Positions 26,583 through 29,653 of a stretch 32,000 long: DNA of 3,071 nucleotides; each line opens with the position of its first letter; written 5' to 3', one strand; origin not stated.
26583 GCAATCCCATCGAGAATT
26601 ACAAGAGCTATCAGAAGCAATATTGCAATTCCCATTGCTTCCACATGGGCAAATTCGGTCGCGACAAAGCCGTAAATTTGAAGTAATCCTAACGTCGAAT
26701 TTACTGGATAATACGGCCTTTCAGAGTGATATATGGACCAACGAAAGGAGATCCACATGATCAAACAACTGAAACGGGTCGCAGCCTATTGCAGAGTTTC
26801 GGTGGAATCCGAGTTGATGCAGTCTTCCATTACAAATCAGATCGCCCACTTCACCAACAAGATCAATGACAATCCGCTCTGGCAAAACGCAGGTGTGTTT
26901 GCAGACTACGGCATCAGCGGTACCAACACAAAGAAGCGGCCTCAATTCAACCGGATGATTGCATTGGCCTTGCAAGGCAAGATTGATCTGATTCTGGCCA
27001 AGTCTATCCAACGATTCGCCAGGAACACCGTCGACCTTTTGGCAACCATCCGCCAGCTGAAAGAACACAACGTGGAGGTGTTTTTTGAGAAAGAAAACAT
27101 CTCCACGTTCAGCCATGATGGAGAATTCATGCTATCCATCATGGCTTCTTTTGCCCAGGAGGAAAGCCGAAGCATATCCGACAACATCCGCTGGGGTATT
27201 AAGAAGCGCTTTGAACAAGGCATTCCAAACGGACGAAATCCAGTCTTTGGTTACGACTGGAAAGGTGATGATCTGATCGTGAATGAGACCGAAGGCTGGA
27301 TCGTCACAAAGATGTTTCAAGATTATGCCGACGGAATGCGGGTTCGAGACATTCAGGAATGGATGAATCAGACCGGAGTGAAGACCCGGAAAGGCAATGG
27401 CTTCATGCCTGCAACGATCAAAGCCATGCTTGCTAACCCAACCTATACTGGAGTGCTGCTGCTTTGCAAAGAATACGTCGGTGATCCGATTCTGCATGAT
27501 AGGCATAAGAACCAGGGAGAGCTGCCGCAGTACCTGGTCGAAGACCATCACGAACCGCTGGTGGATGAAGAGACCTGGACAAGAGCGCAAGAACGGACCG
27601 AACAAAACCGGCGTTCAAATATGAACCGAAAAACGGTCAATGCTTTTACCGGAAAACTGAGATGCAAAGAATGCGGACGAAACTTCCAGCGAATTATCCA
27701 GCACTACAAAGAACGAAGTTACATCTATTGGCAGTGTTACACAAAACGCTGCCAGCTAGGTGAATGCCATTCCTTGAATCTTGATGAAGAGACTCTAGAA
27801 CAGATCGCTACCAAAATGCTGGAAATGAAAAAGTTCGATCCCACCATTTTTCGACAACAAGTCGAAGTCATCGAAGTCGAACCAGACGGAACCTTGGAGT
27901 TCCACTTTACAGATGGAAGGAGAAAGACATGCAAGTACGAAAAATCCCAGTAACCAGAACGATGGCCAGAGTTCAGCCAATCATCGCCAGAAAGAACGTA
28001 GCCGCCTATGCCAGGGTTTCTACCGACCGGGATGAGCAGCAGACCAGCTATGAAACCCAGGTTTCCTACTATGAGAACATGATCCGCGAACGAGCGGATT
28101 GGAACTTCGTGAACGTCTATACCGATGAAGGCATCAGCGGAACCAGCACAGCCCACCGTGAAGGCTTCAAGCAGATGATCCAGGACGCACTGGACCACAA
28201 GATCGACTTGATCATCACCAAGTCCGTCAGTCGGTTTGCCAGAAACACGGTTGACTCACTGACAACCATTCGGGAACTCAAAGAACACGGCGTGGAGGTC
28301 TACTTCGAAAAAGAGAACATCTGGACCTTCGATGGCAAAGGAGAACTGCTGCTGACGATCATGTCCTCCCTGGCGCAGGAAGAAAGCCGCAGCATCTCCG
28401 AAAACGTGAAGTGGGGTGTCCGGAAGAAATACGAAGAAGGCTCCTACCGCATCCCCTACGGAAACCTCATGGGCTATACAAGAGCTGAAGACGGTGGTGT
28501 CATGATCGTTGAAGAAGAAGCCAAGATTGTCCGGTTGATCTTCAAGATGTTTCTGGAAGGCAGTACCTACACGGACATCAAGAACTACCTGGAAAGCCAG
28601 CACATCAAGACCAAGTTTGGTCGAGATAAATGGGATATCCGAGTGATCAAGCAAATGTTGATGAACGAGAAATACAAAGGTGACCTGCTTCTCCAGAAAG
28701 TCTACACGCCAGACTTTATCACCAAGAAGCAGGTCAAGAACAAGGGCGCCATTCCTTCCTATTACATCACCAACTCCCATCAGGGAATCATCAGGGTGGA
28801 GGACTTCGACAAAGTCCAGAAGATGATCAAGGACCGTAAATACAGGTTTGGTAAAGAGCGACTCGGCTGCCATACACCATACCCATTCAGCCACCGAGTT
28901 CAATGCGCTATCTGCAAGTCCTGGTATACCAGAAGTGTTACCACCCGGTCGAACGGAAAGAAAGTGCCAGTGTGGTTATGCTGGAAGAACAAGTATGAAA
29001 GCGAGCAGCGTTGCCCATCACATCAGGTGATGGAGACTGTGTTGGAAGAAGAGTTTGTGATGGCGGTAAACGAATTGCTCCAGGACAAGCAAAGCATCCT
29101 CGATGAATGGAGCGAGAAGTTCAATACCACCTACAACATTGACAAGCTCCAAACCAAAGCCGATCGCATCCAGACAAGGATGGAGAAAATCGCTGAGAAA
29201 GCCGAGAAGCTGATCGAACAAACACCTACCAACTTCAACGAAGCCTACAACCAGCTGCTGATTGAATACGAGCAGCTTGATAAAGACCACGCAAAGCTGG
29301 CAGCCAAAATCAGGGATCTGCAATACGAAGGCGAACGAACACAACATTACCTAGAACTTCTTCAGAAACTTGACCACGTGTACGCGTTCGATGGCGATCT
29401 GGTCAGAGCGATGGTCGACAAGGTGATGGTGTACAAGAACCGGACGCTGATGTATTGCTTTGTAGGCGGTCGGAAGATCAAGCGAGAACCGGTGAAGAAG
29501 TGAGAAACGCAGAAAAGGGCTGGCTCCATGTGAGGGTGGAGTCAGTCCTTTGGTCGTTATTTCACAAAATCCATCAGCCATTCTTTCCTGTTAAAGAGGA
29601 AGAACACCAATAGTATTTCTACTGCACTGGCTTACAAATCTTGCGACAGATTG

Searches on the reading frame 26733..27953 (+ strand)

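Call 48: search_protein_families(library=pfam, proteins=[window:26733-27953:+], max_evalue=0.001)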
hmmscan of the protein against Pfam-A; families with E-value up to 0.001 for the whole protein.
window:26733-27953:+ (406 aa): 3 families
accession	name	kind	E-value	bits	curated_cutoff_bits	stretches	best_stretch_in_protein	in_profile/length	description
PF00239.26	Resolvase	-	2.2e-31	109.3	23.3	1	16-163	1-143/145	Resolvase, N terminal domain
PF07508.19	Recombinase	-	7.1e-22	78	21.1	1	186-292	2-102/102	Recombinase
PF13408.12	Zn_ribbon_recom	-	1.2e-10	42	25.3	1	305-362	2-56/58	Recombinase zinc beta ribbon domain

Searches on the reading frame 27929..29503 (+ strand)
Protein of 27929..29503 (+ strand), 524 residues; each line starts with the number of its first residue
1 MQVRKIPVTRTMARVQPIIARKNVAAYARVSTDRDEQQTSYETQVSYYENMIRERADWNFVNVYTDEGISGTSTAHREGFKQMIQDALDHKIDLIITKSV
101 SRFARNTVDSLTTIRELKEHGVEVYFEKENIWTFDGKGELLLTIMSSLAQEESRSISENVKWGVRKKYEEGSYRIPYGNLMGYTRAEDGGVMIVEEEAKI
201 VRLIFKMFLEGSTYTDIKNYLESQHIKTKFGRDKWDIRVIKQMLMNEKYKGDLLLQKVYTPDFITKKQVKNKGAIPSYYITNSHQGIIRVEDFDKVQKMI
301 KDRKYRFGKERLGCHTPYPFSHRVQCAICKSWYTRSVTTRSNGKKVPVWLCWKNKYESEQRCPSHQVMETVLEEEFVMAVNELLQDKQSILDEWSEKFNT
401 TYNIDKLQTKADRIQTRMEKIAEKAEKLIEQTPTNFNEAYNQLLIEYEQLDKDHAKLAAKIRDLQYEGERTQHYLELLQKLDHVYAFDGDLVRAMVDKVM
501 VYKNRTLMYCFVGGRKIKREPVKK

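Call 10: search_protein_families(library=pfam, proteins=[window:27929-29503:+], max_evalue=0.001)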
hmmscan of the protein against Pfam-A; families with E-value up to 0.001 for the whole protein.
window:27929-29503:+ (524 aa): 3 families
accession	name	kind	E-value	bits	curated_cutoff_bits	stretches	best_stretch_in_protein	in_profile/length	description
PF00239.26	Resolvase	-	9.8e-35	120.2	23.3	1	24-172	1-144/145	Resolvase, N terminal domain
PF07508.19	Recombinase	-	4.8e-21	75.4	21.1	1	195-303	1-102/102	Recombinase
PF13408.12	Zn_ribbon_recom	-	1.4e-08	35.4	25.3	1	319-380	1-57/58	Recombinase zinc beta ribbon domain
